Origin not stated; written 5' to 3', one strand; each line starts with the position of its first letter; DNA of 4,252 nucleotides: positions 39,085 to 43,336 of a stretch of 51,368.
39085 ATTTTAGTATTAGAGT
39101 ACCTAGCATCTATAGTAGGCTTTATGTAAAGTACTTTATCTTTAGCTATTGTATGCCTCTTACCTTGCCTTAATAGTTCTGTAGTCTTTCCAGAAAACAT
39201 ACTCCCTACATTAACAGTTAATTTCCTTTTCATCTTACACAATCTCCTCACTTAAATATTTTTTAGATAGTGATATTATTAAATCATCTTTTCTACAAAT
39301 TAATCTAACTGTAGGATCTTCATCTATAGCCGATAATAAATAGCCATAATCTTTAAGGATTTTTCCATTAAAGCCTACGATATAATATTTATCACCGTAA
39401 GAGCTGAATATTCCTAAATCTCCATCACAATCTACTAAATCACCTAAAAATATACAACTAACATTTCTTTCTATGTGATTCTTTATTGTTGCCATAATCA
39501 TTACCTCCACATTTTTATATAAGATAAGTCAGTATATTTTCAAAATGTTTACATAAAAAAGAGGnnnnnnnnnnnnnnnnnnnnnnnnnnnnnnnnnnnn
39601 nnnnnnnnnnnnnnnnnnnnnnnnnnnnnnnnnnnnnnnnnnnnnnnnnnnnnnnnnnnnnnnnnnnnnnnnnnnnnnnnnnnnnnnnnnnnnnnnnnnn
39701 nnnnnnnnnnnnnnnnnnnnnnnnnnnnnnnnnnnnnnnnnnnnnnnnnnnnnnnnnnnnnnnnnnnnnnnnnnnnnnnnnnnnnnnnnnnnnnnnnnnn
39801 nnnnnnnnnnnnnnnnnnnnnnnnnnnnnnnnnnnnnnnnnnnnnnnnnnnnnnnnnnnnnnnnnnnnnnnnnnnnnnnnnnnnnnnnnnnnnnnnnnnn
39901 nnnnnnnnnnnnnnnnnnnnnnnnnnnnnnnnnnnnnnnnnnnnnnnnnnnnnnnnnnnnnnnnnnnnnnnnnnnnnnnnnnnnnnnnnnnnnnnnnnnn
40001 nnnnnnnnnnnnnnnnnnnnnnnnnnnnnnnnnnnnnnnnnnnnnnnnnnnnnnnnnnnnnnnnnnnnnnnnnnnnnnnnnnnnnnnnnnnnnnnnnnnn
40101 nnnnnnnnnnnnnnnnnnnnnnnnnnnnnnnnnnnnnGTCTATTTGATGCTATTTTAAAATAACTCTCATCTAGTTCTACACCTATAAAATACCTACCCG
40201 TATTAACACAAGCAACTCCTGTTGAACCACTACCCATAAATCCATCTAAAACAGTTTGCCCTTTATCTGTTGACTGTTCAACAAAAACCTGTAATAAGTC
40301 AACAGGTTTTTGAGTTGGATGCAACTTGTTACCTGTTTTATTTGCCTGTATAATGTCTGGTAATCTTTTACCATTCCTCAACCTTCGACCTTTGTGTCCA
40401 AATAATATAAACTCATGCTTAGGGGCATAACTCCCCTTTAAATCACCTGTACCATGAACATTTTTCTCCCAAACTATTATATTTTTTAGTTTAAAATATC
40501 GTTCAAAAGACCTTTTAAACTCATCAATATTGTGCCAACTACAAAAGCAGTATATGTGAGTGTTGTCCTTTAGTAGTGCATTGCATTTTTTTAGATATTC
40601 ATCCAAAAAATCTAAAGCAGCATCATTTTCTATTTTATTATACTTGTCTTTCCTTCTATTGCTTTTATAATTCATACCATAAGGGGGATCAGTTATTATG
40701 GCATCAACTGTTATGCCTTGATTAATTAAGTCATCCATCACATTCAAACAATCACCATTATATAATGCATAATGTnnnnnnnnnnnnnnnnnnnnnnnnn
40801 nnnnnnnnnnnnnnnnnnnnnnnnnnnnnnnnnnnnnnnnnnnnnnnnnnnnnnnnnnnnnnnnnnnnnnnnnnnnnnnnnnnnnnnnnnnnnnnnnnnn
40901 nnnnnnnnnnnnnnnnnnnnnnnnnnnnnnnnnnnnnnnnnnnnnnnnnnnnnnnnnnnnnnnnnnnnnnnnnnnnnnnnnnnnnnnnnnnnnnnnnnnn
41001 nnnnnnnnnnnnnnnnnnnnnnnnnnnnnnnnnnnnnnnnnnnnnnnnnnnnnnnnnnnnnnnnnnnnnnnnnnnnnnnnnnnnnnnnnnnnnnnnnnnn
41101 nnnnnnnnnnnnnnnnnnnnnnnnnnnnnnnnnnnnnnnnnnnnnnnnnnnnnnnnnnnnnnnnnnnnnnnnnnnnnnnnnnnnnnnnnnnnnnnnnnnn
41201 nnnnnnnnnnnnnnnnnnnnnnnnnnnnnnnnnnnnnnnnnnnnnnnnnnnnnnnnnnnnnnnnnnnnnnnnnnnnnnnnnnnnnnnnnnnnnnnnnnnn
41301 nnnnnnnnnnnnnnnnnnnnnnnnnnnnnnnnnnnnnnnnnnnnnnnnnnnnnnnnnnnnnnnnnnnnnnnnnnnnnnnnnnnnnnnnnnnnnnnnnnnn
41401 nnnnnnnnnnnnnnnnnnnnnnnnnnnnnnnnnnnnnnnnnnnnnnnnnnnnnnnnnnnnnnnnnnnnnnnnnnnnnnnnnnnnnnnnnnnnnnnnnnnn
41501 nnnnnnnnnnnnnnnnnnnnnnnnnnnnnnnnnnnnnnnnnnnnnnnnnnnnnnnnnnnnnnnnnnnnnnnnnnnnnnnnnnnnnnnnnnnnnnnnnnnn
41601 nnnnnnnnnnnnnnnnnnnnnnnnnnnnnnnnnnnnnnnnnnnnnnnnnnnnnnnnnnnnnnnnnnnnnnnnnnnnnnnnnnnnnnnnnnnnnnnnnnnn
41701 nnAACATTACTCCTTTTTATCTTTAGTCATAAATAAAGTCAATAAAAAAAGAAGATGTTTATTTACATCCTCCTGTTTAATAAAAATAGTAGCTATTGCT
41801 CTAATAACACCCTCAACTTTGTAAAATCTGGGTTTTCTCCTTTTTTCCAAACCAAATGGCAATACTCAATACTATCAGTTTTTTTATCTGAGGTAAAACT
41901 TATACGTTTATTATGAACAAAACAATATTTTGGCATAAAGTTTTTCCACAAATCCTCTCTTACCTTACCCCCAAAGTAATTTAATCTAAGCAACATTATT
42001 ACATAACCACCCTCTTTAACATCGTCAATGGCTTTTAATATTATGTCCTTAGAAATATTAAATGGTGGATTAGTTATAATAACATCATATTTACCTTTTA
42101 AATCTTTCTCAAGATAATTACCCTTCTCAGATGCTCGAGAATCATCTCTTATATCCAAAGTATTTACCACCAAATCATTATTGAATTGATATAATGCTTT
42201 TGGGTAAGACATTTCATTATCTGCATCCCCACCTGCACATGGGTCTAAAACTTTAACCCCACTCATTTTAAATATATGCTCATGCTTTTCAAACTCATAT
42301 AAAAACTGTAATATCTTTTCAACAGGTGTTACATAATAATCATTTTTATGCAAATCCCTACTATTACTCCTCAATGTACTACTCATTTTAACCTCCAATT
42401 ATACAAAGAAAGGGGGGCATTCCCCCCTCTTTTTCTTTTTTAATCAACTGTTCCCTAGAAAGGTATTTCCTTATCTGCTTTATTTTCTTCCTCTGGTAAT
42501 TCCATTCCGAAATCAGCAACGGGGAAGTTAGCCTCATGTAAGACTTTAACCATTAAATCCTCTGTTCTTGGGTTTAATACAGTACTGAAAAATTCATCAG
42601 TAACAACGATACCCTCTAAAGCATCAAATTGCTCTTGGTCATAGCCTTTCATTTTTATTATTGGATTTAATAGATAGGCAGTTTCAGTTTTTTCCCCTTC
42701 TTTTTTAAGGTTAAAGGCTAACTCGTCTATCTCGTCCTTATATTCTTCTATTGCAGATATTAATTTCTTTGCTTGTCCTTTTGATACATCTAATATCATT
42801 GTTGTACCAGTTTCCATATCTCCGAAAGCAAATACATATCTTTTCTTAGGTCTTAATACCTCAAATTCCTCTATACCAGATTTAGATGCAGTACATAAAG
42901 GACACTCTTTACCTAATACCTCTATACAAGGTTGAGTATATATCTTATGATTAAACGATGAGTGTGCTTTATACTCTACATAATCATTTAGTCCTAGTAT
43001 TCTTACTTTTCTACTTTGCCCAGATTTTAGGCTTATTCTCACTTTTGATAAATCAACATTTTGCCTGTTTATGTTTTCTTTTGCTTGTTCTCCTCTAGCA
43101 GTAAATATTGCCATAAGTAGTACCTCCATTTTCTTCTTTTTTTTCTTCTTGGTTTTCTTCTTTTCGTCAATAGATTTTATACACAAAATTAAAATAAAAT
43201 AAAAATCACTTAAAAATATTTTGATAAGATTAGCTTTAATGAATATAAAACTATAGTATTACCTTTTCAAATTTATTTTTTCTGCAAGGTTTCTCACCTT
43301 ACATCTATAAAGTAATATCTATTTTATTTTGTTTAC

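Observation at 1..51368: Two promoter classes split the genome into a candidate plasmid-maintenance set and lytic operons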

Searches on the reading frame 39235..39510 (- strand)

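Call 14: search_protein_families(library=pfam, proteins=[window:39235-39510:-], max_evalue=0.01)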
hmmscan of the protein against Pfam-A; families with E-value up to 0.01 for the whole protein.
window:39235-39510:- (91 aa): 0 families

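Call 32: search_protein_families(library=phrogs, proteins=[window:39235-39510:-], max_evalue=0.01)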
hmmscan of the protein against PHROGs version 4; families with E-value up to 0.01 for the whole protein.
window:39235-39510:- (91 aa): 1 family
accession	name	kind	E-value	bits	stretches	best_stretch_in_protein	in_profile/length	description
phrog_18992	-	unknown function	3.9e-05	24.7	1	27-62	23-58/75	-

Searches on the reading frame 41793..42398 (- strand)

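Call 14: search_protein_families(library=pfam, proteins=[window:41793-42398:-], max_evalue=0.01)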
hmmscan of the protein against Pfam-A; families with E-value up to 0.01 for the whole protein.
window:41793-42398:- (201 aa): 4 families
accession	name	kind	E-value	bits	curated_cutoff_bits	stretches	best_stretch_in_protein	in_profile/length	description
PF07669.17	Eco57I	-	0.00012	22.6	25.3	1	80-122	49-93/171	Eco57I restriction-modification methylase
PF05869.16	Dam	-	0.00026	21.2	28.1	1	89-175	46-130/169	DNA N-6-adenine-methyltransferase (Dam)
PF05175.20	MTS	-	0.004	17.2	23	1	94-124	89-119/170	Methyltransferase small domain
PF10237.15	N6-adenineMlase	-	0.0093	16.1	23.2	0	95-123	80-107/166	Probable N6-adenine methyltransferase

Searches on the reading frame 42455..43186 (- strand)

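Call 14: search_protein_families(library=pfam, proteins=[window:42455-43186:-], max_evalue=0.01)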
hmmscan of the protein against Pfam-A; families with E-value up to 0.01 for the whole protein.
window:42455-43186:- (243 aa): 0 families

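Call 31: search_protein_families(library=phrogs, proteins=[window:42455-43186:-], max_evalue=0.01)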
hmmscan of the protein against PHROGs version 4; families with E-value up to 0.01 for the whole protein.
window:42455-43186:- (243 aa): 2 families
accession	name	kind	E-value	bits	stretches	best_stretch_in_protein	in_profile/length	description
phrog_6883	-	unknown function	4.1e-17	63.5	2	108-236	108-237/251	-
phrog_9721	-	DNA, RNA and nucleotide metabolism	0.0042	18.1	0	95-179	95-181/246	single strand DNA binding protein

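Call 75: search_protein_families(library=ncbifam, proteins=[window:42455-43186:-], max_evalue=0.05)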
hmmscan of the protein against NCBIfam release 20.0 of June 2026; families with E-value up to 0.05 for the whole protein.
window:42455-43186:- (243 aa): 1 family
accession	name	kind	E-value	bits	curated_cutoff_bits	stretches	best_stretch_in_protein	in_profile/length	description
NF005515.0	PRK07132.1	equivalog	0.025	14.1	204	0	7-48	156-196/301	DNA polymerase III subunit delta'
